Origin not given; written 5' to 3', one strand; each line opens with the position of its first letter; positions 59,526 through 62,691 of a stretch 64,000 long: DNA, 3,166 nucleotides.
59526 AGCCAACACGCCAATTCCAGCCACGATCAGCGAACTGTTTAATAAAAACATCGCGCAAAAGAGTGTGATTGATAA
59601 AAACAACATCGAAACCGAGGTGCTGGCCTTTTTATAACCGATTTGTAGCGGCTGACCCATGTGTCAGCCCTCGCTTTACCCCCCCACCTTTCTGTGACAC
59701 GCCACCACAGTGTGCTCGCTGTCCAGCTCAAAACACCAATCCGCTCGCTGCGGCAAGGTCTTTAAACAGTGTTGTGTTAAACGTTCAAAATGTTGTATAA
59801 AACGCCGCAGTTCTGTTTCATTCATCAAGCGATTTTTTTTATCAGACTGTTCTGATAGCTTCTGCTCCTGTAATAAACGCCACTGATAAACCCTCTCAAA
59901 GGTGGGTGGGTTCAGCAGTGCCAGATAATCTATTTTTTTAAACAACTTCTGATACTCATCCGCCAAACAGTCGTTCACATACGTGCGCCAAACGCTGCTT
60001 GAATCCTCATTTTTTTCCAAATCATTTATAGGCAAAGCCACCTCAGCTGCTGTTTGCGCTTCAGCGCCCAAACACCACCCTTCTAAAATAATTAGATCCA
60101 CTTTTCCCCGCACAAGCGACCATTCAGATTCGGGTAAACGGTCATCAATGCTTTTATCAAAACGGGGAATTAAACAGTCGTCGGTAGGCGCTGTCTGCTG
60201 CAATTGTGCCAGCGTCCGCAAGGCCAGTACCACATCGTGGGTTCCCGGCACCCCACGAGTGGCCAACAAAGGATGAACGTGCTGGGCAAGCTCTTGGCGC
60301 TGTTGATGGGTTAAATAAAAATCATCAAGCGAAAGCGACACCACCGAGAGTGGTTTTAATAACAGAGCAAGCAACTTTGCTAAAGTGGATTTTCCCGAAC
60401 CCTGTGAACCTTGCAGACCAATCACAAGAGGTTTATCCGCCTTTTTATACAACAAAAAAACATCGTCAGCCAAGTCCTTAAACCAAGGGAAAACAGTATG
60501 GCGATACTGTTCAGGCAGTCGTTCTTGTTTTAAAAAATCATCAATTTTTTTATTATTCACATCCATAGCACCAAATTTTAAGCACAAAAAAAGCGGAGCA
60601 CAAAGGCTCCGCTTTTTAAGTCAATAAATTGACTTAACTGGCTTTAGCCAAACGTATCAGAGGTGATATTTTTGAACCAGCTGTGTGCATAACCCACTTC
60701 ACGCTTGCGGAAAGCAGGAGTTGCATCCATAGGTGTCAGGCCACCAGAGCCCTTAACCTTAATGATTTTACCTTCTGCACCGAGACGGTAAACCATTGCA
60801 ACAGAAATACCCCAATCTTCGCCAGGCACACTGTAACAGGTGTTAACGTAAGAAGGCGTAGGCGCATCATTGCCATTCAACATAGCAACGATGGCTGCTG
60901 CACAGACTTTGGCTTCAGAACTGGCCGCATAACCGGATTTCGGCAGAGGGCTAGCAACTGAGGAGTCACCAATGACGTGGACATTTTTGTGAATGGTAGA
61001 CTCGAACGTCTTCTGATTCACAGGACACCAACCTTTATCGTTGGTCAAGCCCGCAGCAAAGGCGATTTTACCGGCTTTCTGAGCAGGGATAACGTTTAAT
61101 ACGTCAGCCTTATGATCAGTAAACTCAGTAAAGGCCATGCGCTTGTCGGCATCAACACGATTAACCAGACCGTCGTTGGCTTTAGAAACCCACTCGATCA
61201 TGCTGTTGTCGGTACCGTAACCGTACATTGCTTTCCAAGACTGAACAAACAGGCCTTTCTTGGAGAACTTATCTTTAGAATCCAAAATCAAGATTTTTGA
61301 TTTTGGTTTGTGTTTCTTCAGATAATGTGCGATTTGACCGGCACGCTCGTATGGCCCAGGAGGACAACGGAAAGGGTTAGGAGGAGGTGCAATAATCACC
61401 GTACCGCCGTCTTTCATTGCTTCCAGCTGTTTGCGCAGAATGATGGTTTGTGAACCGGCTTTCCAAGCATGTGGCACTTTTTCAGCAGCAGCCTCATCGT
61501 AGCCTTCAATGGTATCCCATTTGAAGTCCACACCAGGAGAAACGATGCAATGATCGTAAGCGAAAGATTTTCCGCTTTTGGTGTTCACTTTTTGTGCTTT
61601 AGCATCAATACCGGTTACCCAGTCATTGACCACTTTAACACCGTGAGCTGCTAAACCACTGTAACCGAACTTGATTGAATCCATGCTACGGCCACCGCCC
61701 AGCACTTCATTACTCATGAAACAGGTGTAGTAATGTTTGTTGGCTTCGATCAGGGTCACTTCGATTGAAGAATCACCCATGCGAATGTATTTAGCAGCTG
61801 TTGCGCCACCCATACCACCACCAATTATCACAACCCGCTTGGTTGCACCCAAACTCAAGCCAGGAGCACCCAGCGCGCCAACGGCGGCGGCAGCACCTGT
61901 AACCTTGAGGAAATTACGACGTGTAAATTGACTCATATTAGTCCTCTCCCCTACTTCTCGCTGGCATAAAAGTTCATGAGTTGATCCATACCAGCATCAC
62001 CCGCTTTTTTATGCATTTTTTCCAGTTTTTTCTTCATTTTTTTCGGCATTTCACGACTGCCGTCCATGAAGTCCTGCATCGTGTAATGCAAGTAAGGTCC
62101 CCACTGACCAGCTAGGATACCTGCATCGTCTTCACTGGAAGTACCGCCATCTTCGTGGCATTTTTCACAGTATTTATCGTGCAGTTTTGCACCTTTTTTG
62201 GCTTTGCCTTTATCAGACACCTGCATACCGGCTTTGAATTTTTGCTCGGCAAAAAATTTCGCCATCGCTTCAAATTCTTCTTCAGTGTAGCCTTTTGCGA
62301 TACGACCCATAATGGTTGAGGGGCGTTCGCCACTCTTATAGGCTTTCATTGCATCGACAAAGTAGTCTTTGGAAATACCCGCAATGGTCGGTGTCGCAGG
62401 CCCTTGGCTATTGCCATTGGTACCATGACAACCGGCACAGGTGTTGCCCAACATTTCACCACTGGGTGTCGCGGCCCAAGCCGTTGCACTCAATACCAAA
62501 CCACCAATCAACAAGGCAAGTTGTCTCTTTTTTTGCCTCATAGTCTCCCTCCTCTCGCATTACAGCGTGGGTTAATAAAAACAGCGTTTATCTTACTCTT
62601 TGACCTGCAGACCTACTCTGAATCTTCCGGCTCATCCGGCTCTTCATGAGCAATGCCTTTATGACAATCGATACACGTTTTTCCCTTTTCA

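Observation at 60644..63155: NapC/NirT-type quinone-interacting cytochrome clustered with fccAB: a possible sulfide-to-quinone wire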

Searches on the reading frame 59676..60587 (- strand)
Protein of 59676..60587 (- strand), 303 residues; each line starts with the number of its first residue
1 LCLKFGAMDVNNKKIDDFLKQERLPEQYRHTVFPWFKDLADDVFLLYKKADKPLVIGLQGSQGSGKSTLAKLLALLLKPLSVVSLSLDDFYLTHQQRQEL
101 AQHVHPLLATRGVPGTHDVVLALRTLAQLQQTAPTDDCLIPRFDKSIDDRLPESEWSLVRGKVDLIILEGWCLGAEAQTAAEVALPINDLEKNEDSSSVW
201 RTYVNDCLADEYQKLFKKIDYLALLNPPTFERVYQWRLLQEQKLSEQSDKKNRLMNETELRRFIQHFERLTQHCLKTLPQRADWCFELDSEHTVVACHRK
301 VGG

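Call 3: search_protein_families(library=pfam, proteins=[window:59676-60587:-], max_evalue=0.01)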
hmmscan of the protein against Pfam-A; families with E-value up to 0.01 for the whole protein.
window:59676-60587:- (303 aa): 4 families
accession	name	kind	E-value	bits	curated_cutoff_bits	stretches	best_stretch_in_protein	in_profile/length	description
PF06414.18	Zeta_toxin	-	0.00019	21.4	22.3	1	47-101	10-65/199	Zeta toxin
PF00005.33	ABC_tran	-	0.00075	20.5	25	1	55-103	13-60/137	ABC transporter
PF05729.18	NACHT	-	0.0045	17.3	26.7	0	55-78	2-25/167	NACHT domain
PF13173.12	AAA_14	-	0.0083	16.6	27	0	55-102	4-52/129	AAA domain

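Call 4: search_protein_families(library=ncbifam, proteins=[window:59676-60587:-], max_evalue=0.01)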
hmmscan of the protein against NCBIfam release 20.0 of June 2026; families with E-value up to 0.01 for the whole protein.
window:59676-60587:- (303 aa): 23 families
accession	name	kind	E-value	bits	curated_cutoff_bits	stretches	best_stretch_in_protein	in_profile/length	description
NF006743.0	PRK09270.1-2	equivalog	1.5e-13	50.3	227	1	35-183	11-151/217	nucleoside/nucleotide kinase family protein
NF006746.0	PRK09270.1-5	subfamily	4e-10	39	250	1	38-177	7-138/210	nucleoside/nucleotide kinase family protein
TIGR00554.2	panK_bact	equivalog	4.2e-10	39.4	235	1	42-266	70-286/310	type I pantothenate kinase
NF004018.0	PRK05480.1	equivalog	6.1e-06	25.8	180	1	50-173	3-116/210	uridine kinase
TIGR00235.1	udk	equivalog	1.3e-05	24.9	220.3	1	51-182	4-125/207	uridine kinase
NF006744.0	PRK09270.1-3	equivalog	1.3e-05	24.7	281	1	39-170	9-134/213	nucleoside/nucleotide kinase family protein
NF005655.0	PRK07429.1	subfamily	0.00014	21.1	236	1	48-100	3-56/326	phosphoribulokinase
NF007813.0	PRK10522.1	equivalog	0.00034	19.4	604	1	55-104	351-399/547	multidrug ABC transporter permease/ATP-binding protein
NF005115.0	PRK06547.1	equivalog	0.00038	19.9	173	1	50-104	12-64/172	hypothetical protein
TIGR04521.1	ECF_ATPase_2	equivalog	0.00051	19.2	330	1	55-98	33-75/279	energy-coupling factor transporter ATPase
NF052485.1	sider_ATP_EitC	equivalog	0.00073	19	485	1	54-104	29-78/251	siderophore ABC transporter ATP-binding protein EitC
NF041774.1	tung_ATPbind_TupC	equivalog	0.00073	18.6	400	1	52-113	25-87/319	tungstate ABC transporter ATP-binding protein TupC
TIGR02769.1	nickel_nikE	equivalog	0.00076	19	332.55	1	26-81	10-65/265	nickel import ATP-binding protein NikE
TIGR03375.1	type_I_sec_LssB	subfamily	0.0014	16.9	693.1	1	56-104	496-543/696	type I secretion system permease/ATPase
TIGR03796.1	NHLM_micro_ABC1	equivalog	0.0018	16.5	853.3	1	56-103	508-554/710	NHLP family bacteriocin export ABC transporter peptidase/permease/ATPase subunit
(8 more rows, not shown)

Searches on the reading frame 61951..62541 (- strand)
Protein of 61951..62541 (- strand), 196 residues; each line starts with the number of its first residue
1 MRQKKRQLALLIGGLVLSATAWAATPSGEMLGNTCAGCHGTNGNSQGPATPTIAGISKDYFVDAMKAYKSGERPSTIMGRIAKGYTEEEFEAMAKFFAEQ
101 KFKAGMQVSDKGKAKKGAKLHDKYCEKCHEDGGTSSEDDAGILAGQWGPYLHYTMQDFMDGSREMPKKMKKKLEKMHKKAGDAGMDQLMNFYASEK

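Call 3: search_protein_families(library=pfam, proteins=[window:61951-62541:-], max_evalue=0.01)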
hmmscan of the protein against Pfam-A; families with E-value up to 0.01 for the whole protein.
window:61951-62541:- (196 aa): 3 families
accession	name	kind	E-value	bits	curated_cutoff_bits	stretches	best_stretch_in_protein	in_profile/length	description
PF00034.26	Cytochrom_C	-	9.3e-10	40.1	21.3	1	33-96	10-85/90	Cytochrome c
PF13442.11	Cytochrome_CBB3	-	3.7e-09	37.2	27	2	113-173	2-56/68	Cytochrome C oxidase, cbb3-type, subunit III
PF14522.11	Cytochrome_C7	-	0.0018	18.5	24.8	0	113-136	32-55/67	Cytochrome c7 and related cytochrome c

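Call 4: search_protein_families(library=ncbifam, proteins=[window:61951-62541:-], max_evalue=0.01)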
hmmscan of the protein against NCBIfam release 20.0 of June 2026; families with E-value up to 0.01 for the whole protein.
window:61951-62541:- (196 aa): 8 families
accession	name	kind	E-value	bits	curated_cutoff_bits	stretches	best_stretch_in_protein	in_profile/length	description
NF049874.1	PdsA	exception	2.2e-32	112.6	330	1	15-195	9-197/198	periplasmic diheme shuttle PdsA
NF050122.1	bc1_QcrC_actin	exception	5.5e-07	29.1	200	1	29-179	46-202/253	cytochrome bc1 complex diheme cytochrome c subunit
NF040606.1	CytoC_perox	subfamily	1.4e-05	24.5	150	1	109-137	293-321/524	di-heme-cytochrome C peroxidase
NF045773.1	cytochro_C550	exception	0.00019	21.4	125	1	27-98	52-117/118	cytochrome c550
NF041895.1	choice_anch_V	domain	0.0015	18.6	42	0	23-62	13-51/150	choice-of-anchor V domain-containing protein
NF045774.1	cytochro_C551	exception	0.0038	17.2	118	0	27-101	42-110/110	cytochrome c551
TIGR03045.1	PS_II_C550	equivalog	0.0085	15.8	177.75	0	111-141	48-78/159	photosystem II cytochrome c-550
TIGR04485.1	thiosulf_SoxX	equivalog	0.0093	16.7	61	0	34-100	4-61/78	sulfur oxidation c-type cytochrome SoxX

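Call 35: search_solved_structures(query=window:61951-62541:-, max_evalue=0.001, show_alignments=1)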
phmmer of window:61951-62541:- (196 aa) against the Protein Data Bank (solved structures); distinct sequences matched with E-value up to 0.001: 15.
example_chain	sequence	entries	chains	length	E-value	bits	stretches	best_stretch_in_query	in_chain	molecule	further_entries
1fcd_C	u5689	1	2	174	1.1e-58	201.5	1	26-195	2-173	FLAVOCYTOCHROME C SULFIDE DEHYDROGENASE (CYTOCHROME SUBUNIT)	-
3vrd_A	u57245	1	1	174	5.5e-56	192.7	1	26-195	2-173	Flavocytochrome c heme subunit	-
5n1t_B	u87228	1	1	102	5.8e-17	65.4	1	8-99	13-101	Cytochrome C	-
8uf3_A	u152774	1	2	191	2.1e-14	57.1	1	34-97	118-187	Cytochrome C4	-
6q2u_A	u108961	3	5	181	3.9e-13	52.9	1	27-165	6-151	Cytochrome c4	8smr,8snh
1h1o_A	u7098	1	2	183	3.9e-13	52.9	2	34-97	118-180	CYTOCHROME C-552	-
5lo9_A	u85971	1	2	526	2.9e-12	50.1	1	34-102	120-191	Cytochrome C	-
1cno_A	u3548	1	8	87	5.9e-10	42.6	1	27-99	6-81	CYTOCHROME C552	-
1etp_A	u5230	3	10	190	1.8e-09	41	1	33-164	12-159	CYTOCHROME C4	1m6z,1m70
2zzs_A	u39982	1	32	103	9.7e-09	38.6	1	16-78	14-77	Cytochrome c554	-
4o1w_A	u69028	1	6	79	1.3e-06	31.7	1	28-101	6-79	Cytochrome c552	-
1c53_A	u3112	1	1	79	3.9e-06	30.1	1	28-98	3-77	CYTOCHROME C553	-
1dvh_A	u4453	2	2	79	7.1e-05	26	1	28-98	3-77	CYTOCHROME C553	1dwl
1e08_E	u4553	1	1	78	8.2e-05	25.8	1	28-98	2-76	CYTOCHROME C553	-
8yts_A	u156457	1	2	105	0.0002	24.5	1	8-96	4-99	Cytochrome C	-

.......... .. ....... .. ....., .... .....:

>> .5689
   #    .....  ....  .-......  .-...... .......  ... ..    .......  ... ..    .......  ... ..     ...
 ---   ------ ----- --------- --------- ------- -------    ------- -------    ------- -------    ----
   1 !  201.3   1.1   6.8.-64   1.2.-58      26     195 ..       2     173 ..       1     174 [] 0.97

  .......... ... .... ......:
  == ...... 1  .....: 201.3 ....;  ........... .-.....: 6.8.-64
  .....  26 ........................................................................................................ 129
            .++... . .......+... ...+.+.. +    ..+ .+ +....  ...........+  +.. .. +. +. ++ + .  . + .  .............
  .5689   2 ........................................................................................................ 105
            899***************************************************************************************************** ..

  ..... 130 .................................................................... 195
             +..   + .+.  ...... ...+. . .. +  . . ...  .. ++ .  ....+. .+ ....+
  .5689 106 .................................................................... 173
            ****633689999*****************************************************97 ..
